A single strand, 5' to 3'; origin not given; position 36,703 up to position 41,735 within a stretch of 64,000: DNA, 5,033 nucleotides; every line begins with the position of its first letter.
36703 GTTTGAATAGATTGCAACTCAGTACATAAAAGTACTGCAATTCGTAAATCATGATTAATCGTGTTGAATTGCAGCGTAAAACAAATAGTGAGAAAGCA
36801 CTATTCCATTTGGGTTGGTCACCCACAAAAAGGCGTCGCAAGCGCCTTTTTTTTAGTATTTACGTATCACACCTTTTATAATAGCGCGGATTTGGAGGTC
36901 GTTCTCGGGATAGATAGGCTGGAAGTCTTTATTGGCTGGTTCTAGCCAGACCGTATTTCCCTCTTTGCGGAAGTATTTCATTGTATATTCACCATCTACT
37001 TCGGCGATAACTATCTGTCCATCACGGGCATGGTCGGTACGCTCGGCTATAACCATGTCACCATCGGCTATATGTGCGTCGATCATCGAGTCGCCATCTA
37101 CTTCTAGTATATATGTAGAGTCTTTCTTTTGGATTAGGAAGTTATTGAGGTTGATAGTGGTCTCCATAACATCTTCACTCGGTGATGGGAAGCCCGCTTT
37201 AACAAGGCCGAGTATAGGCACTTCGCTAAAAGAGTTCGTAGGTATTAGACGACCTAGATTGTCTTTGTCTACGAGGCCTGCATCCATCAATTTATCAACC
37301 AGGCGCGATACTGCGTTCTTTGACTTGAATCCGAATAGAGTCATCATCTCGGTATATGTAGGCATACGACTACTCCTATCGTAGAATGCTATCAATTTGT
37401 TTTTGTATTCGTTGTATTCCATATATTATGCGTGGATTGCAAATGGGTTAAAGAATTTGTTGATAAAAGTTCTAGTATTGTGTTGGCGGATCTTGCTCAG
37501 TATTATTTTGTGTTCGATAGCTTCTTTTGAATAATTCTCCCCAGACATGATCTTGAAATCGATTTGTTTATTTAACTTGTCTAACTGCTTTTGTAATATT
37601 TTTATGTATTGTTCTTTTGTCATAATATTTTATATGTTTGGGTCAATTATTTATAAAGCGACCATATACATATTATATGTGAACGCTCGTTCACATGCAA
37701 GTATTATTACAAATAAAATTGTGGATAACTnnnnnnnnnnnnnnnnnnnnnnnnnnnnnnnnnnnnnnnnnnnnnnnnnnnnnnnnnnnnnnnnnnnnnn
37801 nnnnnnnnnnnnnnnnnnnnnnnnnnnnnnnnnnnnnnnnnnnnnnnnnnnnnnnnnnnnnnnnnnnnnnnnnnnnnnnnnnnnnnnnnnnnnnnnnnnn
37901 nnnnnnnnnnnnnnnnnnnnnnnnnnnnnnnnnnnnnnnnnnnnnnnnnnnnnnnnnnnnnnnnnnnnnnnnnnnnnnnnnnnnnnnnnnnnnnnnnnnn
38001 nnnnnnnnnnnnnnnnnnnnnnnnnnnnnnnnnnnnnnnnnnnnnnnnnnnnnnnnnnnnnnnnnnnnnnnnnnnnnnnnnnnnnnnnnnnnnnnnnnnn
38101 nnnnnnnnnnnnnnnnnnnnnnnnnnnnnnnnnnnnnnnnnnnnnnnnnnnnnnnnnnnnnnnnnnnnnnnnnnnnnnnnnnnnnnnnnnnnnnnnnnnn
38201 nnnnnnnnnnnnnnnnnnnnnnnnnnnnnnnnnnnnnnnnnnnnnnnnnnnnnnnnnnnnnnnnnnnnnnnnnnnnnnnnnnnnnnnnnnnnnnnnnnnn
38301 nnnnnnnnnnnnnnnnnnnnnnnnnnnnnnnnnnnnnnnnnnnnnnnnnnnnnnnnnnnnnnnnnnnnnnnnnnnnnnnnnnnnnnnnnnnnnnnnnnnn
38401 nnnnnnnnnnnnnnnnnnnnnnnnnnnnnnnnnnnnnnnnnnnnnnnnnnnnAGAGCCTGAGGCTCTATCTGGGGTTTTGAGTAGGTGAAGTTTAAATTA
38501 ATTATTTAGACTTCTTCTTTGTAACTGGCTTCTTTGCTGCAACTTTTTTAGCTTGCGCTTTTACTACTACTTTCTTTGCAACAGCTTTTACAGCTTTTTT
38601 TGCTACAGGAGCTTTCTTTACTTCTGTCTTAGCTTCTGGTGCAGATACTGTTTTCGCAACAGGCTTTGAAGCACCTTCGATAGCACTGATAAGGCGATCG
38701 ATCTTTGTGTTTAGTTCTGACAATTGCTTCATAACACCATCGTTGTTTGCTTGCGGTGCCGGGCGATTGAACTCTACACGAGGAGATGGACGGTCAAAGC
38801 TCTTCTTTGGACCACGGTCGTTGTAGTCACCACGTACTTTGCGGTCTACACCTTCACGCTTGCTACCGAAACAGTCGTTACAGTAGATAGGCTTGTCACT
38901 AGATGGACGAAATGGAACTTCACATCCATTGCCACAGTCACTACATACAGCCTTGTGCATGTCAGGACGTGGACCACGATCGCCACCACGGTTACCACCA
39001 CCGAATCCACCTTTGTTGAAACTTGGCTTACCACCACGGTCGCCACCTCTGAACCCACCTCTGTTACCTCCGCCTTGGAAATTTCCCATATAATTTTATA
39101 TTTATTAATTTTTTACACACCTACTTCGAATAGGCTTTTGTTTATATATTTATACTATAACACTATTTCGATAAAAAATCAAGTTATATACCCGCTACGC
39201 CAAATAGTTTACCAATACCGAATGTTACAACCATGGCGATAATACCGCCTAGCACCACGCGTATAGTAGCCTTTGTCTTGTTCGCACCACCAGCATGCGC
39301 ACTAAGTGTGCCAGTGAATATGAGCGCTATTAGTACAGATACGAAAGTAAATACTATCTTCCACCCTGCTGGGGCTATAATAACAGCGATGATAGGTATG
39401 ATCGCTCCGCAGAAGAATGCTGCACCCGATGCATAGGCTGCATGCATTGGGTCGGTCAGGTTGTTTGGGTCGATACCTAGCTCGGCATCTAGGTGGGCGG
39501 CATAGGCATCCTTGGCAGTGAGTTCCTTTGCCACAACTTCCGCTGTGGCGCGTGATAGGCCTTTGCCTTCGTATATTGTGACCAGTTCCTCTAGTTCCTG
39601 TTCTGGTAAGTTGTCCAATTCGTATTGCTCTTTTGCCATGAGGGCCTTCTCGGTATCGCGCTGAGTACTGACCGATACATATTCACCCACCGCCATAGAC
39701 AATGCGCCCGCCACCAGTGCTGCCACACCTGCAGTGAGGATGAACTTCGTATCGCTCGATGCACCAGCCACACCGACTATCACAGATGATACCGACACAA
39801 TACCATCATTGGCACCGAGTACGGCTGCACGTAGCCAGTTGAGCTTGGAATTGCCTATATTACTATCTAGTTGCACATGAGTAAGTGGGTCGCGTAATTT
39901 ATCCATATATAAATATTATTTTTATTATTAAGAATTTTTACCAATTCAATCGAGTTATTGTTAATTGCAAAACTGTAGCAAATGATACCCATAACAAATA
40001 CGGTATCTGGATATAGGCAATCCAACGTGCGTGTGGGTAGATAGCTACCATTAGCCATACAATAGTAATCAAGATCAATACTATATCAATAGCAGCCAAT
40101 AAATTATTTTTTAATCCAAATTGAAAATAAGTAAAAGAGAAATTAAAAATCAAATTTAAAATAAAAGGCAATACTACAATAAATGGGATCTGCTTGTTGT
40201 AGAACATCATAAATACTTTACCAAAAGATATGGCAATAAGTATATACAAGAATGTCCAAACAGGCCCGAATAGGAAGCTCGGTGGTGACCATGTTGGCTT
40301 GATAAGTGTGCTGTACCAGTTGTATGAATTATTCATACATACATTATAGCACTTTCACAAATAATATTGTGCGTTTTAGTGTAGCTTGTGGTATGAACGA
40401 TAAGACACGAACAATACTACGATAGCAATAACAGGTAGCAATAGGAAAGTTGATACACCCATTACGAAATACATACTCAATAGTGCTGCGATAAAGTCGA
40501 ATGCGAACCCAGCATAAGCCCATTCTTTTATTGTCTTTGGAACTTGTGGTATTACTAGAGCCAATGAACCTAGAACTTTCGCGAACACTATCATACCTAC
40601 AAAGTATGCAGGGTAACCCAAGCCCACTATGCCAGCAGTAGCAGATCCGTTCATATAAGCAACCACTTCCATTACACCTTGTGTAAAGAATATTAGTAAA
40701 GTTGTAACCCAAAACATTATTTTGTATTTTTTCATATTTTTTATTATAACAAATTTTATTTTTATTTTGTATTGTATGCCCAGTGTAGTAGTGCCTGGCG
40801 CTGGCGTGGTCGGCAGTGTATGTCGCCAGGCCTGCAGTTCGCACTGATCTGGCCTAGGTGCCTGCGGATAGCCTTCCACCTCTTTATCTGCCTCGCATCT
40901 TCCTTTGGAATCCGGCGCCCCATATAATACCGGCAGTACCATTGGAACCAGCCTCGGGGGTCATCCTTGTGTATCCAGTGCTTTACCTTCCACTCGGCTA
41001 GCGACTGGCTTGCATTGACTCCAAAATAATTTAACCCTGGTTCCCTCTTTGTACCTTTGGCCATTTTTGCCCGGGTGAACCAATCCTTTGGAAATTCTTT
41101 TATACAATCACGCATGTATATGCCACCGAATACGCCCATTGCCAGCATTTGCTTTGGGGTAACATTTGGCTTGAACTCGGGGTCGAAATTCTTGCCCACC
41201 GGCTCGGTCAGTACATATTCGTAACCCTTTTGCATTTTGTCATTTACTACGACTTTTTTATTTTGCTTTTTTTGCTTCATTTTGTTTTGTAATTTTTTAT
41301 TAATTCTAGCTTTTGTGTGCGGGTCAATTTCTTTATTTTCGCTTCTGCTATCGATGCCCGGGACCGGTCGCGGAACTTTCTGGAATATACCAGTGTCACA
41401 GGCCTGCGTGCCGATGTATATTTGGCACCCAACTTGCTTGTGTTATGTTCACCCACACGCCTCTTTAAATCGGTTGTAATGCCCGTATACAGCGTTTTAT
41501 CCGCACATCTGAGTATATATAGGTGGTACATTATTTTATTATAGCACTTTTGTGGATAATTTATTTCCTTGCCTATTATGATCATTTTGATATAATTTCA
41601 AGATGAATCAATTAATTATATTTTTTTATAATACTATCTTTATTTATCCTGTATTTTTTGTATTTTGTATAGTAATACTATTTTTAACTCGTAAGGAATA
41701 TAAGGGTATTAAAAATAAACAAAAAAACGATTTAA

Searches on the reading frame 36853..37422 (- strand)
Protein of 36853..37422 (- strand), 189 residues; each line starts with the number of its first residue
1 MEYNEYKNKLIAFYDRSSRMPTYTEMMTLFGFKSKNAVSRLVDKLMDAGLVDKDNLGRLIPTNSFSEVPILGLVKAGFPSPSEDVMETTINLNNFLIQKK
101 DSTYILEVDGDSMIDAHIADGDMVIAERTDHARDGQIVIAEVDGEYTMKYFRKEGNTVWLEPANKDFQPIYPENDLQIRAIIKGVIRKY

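Call 65: search_protein_families(library=pfam, proteins=[window:36853-37422:-], max_evalue=0.001)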
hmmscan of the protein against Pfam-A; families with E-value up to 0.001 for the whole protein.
window:36853-37422:- (189 aa): 1 family
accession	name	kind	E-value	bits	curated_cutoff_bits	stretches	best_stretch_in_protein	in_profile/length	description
PF00717.28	Peptidase_S24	-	7.1e-28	97.1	23.3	1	69-179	1-112/116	Peptidase S24-like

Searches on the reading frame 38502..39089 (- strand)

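Call 65: search_protein_families(library=pfam, proteins=[window:38502-39089:-], max_evalue=0.001)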
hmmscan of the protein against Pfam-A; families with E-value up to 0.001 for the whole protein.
window:38502-39089:- (195 aa): 1 family
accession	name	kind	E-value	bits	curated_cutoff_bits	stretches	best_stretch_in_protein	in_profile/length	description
PF23477.1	zf_Tbcl_2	-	3e-16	59.2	27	1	44-78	3-37/37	Probable treble clef zinc finger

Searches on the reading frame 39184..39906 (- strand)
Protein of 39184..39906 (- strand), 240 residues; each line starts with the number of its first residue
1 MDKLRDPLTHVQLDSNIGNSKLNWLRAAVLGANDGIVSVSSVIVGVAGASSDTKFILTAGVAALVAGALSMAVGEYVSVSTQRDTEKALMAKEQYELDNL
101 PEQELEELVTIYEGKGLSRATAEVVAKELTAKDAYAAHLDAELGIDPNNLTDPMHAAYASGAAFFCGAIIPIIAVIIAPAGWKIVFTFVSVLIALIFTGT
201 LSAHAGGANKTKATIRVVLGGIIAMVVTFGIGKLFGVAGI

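Call 65: search_protein_families(library=pfam, proteins=[window:39184-39906:-], max_evalue=0.001)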
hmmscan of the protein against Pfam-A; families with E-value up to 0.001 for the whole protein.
window:39184-39906:- (240 aa): 1 family
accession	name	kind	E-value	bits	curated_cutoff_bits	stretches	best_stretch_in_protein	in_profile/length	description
PF01988.24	VIT1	-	1.4e-67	228.1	28.1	1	25-233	1-214/214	VIT family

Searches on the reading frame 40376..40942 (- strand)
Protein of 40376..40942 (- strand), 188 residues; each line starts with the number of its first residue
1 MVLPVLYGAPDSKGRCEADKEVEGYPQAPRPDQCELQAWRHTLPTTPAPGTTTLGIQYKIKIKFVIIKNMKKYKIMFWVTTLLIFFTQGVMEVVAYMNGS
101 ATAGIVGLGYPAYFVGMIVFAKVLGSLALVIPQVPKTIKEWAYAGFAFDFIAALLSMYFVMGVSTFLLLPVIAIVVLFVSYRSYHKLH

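Call 65: search_protein_families(library=pfam, proteins=[window:40376-40942:-], max_evalue=0.001)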
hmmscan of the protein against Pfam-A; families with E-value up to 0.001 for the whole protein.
window:40376-40942:- (188 aa): 1 family
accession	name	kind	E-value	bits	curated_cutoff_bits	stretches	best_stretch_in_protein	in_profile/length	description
PF13564.11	DoxX_2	-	4.7e-09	36.7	26.3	1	80-179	5-102/103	DoxX-like family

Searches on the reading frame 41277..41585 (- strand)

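Call 65: search_protein_families(library=pfam, proteins=[window:41277-41585:-], max_evalue=0.001)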
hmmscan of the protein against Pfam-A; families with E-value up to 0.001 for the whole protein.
window:41277-41585:- (102 aa): 1 family
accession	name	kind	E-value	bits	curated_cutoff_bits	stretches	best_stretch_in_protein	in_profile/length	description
PF01541.30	GIY-YIG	-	3.8e-17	62.8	22.6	1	19-92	1-76/78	GIY-YIG catalytic domain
